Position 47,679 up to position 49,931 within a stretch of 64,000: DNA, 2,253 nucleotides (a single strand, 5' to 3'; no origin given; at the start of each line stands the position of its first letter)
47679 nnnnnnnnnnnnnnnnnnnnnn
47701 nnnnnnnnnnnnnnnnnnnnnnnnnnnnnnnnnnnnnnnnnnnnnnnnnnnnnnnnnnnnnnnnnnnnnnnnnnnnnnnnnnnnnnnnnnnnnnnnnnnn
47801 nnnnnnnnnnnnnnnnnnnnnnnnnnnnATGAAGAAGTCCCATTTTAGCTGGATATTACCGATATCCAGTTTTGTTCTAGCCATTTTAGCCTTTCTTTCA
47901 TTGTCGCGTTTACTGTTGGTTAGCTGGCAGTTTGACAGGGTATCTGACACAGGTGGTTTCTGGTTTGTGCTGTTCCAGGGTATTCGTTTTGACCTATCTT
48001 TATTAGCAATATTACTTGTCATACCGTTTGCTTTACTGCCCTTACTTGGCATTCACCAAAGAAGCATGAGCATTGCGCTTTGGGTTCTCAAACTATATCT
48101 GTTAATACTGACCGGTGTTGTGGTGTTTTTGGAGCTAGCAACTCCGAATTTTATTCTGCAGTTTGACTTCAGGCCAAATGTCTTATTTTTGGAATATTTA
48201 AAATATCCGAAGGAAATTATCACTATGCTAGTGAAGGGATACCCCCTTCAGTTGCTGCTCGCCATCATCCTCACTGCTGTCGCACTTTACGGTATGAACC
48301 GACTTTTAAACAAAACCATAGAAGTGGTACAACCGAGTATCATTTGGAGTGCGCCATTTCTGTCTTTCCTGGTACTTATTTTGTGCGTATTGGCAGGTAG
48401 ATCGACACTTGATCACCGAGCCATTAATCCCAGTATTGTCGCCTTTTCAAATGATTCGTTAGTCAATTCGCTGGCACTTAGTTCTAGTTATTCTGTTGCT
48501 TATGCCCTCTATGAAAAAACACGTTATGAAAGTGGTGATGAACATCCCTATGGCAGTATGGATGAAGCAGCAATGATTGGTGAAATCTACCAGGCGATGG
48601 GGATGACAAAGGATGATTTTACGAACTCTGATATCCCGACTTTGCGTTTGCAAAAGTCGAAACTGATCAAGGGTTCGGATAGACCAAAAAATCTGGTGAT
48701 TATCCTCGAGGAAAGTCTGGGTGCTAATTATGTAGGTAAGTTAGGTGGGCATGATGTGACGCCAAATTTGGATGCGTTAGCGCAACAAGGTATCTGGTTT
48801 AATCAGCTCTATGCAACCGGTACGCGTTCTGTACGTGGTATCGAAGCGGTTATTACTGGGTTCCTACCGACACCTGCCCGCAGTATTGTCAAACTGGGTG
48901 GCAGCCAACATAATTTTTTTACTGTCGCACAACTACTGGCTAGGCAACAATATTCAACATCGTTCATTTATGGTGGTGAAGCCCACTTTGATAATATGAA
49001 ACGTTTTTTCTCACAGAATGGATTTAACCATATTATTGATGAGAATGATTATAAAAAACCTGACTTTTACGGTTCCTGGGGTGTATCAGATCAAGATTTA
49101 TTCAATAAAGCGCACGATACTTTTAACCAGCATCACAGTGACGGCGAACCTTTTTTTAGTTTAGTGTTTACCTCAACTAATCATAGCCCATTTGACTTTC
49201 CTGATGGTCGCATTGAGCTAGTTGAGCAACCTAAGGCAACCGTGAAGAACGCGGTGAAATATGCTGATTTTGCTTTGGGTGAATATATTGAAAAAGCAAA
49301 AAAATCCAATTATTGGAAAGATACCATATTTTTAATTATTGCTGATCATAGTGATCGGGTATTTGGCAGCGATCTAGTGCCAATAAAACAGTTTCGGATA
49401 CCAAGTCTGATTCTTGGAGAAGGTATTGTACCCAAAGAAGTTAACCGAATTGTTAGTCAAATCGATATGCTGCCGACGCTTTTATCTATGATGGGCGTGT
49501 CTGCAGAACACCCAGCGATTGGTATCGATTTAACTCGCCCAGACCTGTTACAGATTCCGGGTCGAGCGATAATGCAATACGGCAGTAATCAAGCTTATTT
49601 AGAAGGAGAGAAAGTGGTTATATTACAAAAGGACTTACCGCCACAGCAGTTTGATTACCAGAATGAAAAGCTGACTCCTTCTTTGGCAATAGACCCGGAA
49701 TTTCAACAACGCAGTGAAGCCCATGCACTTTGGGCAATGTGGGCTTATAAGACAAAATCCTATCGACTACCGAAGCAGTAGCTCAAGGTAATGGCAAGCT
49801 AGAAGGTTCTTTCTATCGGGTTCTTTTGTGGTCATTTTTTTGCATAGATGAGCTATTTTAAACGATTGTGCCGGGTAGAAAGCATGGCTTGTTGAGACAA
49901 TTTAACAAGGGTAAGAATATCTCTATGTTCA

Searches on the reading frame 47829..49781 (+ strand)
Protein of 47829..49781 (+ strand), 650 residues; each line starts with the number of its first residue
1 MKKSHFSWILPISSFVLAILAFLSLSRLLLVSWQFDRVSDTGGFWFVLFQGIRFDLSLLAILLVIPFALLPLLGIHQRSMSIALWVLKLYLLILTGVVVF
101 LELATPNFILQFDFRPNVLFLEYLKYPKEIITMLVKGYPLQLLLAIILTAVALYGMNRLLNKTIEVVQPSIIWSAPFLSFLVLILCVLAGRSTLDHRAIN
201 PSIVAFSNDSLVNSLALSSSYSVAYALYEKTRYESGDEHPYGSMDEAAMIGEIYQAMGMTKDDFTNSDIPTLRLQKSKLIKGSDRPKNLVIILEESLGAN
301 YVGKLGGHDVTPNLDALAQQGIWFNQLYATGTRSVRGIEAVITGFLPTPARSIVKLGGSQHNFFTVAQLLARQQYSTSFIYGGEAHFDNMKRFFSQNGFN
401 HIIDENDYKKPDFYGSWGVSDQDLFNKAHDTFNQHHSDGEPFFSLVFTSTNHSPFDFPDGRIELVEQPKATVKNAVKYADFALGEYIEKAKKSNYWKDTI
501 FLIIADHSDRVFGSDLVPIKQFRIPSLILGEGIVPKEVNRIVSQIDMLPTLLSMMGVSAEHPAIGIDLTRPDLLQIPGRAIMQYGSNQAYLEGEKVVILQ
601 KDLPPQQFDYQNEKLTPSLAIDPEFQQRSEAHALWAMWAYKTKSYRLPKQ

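Call 34: search_protein_families(library=pfam, proteins=[window:47829-49781:+], max_evalue=0.001)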
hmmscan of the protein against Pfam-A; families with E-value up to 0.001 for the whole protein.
window:47829-49781:+ (650 aa): 2 families
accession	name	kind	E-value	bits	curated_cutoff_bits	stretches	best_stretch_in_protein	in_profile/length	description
PF00884.28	Sulfatase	-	1.6e-50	172.6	25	1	287-557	1-301/301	Sulfatase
PF01663.27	Phosphodiest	-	0.0003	20.9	23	0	442-508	162-220/342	Type I phosphodiesterase / nucleotide pyrophosphatase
